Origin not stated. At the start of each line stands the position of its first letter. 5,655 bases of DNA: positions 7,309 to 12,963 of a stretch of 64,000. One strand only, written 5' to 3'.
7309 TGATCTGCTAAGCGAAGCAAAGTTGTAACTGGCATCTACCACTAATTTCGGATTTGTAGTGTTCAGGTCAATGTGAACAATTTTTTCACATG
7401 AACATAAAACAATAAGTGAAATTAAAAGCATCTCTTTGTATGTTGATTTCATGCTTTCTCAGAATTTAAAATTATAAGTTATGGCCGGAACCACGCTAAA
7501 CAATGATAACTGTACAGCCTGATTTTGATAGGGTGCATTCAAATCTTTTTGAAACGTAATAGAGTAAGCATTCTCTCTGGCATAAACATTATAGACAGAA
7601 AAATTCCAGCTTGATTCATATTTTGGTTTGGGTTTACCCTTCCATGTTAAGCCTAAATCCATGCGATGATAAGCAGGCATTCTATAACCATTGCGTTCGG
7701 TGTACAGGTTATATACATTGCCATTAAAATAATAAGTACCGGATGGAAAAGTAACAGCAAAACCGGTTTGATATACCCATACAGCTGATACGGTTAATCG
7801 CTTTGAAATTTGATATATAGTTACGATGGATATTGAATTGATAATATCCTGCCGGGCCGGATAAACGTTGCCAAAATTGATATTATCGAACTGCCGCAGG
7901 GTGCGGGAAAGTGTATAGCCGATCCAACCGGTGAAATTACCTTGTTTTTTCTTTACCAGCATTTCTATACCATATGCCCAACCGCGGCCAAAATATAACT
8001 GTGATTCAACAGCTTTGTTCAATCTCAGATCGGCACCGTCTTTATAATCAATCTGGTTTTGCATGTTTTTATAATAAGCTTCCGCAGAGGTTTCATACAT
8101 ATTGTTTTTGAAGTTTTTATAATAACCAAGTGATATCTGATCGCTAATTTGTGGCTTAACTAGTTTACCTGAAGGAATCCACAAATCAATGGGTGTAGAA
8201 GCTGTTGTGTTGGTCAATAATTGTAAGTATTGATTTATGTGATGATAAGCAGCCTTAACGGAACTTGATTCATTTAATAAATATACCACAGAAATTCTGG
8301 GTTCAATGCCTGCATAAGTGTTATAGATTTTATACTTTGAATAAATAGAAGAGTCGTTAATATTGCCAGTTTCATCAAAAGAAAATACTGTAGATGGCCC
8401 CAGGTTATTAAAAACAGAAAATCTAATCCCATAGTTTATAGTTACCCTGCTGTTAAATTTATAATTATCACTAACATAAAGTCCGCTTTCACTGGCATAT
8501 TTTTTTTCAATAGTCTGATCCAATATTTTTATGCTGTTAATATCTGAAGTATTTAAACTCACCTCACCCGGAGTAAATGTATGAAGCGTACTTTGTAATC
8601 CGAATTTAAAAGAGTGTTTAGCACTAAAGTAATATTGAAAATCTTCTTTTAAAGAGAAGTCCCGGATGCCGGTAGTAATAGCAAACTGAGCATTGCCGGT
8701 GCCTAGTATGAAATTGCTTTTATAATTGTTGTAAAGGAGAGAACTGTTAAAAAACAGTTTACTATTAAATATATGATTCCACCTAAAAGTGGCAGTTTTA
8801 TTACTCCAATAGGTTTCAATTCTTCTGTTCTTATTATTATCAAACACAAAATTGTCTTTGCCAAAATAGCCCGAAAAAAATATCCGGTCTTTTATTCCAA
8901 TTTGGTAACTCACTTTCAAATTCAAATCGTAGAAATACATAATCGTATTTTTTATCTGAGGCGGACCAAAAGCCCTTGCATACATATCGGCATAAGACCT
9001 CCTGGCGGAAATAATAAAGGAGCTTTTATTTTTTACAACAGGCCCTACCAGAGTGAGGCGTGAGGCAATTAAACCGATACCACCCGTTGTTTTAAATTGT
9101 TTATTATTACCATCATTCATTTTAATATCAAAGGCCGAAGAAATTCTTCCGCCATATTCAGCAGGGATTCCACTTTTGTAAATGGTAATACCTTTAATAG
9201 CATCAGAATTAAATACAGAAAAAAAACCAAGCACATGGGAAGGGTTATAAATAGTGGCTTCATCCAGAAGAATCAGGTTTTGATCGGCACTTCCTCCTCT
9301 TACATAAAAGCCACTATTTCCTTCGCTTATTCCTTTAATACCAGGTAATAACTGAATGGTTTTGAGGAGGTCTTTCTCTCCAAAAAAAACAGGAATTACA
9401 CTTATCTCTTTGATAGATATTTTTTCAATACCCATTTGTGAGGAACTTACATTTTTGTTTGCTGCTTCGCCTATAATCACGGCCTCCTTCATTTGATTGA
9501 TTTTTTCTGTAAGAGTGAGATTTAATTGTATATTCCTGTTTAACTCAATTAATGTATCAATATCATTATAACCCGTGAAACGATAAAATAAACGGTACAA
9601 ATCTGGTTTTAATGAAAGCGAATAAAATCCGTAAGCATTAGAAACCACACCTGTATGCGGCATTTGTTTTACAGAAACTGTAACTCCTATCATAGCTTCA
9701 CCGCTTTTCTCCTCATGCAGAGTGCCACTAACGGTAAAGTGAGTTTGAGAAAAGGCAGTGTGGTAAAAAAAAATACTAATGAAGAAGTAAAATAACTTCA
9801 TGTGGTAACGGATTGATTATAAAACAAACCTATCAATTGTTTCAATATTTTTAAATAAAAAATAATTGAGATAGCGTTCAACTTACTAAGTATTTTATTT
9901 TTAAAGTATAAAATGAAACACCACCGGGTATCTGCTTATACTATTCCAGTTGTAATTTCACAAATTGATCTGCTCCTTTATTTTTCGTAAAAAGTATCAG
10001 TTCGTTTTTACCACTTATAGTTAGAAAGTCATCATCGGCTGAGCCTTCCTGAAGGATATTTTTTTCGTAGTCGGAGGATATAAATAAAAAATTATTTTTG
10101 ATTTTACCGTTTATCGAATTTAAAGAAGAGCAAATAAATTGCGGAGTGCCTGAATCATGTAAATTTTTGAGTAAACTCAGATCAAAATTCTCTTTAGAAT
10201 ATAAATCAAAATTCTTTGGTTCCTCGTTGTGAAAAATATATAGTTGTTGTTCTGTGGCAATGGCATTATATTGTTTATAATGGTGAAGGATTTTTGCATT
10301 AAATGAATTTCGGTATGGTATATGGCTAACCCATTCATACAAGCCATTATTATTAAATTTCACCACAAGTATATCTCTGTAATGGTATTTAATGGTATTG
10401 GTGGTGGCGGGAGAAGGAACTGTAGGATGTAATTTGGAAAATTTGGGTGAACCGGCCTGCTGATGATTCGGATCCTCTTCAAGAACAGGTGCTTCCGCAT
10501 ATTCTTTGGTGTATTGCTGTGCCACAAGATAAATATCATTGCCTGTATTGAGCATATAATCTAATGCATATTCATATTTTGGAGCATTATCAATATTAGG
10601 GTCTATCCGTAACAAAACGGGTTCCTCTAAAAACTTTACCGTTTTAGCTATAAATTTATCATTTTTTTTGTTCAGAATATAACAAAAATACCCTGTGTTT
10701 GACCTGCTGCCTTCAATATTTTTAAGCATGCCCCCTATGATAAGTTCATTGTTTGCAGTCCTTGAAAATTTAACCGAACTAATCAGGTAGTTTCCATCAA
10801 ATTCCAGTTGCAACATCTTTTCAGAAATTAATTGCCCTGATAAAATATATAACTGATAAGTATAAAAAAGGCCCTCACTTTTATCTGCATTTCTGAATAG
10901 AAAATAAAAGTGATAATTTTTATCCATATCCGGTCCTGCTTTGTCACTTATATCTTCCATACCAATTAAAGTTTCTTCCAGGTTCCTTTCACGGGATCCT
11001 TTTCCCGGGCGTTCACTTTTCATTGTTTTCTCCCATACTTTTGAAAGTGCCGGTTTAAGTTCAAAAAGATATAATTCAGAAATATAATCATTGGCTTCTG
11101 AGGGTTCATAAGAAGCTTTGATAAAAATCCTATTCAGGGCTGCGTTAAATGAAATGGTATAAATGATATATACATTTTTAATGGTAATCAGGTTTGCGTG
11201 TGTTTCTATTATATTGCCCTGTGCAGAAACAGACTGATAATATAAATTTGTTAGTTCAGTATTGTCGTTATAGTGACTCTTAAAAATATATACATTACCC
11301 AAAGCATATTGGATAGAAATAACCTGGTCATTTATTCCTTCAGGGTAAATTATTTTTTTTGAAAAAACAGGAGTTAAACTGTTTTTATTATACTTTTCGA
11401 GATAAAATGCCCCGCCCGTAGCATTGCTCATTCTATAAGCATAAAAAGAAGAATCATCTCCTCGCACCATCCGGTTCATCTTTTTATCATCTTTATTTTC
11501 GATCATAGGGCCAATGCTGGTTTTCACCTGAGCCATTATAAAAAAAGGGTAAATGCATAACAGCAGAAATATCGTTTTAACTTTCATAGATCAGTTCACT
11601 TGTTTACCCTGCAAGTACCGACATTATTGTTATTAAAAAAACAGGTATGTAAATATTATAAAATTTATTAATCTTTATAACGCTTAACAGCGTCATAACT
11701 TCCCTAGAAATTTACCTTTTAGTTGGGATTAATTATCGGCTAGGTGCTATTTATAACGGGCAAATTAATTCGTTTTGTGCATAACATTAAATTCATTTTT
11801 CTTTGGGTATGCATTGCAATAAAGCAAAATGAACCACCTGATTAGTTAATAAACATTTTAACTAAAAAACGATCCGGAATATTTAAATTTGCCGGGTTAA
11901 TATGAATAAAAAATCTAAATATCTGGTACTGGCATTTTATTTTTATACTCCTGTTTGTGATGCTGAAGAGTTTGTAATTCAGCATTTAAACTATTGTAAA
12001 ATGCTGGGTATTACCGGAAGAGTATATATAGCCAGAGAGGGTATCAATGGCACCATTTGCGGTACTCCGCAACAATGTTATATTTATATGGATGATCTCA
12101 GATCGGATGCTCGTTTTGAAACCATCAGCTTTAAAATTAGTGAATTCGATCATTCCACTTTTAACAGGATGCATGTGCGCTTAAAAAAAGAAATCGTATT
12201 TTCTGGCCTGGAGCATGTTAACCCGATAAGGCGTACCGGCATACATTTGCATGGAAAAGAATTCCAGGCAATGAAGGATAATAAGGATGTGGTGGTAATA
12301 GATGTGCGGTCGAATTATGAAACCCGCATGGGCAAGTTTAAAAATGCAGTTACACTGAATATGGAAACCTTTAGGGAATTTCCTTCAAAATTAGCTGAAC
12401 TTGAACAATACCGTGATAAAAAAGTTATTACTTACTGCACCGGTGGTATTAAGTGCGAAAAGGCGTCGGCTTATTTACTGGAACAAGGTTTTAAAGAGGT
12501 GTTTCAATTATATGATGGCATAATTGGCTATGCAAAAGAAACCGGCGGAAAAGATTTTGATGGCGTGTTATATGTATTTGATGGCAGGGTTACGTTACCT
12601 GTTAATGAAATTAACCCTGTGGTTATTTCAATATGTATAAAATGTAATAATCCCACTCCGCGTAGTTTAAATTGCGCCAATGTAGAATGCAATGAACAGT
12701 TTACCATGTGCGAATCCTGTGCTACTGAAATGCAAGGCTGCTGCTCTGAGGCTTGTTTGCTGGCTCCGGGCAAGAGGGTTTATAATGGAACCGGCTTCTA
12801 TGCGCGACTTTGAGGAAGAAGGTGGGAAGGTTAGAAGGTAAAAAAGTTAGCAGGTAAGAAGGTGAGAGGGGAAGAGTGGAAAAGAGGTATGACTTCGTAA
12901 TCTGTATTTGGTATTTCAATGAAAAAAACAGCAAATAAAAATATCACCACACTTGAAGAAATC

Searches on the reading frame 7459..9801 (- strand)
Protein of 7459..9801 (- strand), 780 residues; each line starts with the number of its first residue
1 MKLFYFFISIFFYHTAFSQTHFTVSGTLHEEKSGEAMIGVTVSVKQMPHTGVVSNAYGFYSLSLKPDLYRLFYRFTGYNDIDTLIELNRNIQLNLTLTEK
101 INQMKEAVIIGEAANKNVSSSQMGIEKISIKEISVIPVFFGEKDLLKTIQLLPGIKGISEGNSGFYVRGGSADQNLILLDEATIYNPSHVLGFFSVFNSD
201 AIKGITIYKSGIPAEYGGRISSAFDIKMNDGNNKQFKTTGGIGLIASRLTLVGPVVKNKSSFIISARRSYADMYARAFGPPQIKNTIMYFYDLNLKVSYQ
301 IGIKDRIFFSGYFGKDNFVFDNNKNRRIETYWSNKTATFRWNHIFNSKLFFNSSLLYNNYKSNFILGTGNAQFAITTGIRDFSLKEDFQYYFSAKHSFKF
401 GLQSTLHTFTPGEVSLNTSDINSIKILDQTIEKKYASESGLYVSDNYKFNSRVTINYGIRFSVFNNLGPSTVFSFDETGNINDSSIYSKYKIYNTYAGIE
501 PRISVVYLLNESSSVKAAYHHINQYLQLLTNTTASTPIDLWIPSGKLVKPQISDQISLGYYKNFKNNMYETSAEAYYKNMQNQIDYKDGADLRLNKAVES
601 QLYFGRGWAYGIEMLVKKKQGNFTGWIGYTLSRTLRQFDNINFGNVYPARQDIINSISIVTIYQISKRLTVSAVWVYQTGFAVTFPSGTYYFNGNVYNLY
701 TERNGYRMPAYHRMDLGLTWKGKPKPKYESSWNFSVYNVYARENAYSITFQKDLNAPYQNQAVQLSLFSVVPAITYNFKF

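Call 60: search_protein_families(library=pfam, proteins=[window:7459-9801:-], max_evalue=0.0001)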
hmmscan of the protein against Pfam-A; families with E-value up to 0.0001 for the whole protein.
window:7459-9801:- (780 aa): 3 families
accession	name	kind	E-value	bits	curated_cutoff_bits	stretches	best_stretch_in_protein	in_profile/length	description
PF13715.12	CarbopepD_reg_2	-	1.2e-11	44.9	32.2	1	24-109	1-88/88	CarboxypepD_reg-like domain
PF25183.1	OMP_b-brl_4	-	2.7e-09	36.4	30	1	427-520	356-459/838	Outer membrane beta barrel domain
PF07715.20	Plug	-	1.9e-07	32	23.9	1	143-219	23-102/107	TonB-dependent Receptor Plug Domain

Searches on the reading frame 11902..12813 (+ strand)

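Call 60: search_protein_families(library=pfam, proteins=[window:11902-12813:+], max_evalue=0.0001)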
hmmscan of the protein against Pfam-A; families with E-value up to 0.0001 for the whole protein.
window:11902-12813:+ (303 aa): 3 families
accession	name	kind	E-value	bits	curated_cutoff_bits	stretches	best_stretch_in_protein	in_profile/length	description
PF17773.7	UPF0176_N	-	1.2e-25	90.2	26.2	1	7-98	1-92/92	UPF0176 acylphosphatase like domain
PF12368.13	Rhodanese_C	-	5.4e-18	65.5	26.9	1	220-285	1-65/66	Rhodanase C-terminal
PF00581.25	Rhodanese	-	1.8e-12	48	22.2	1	119-208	3-97/102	Rhodanese-like domain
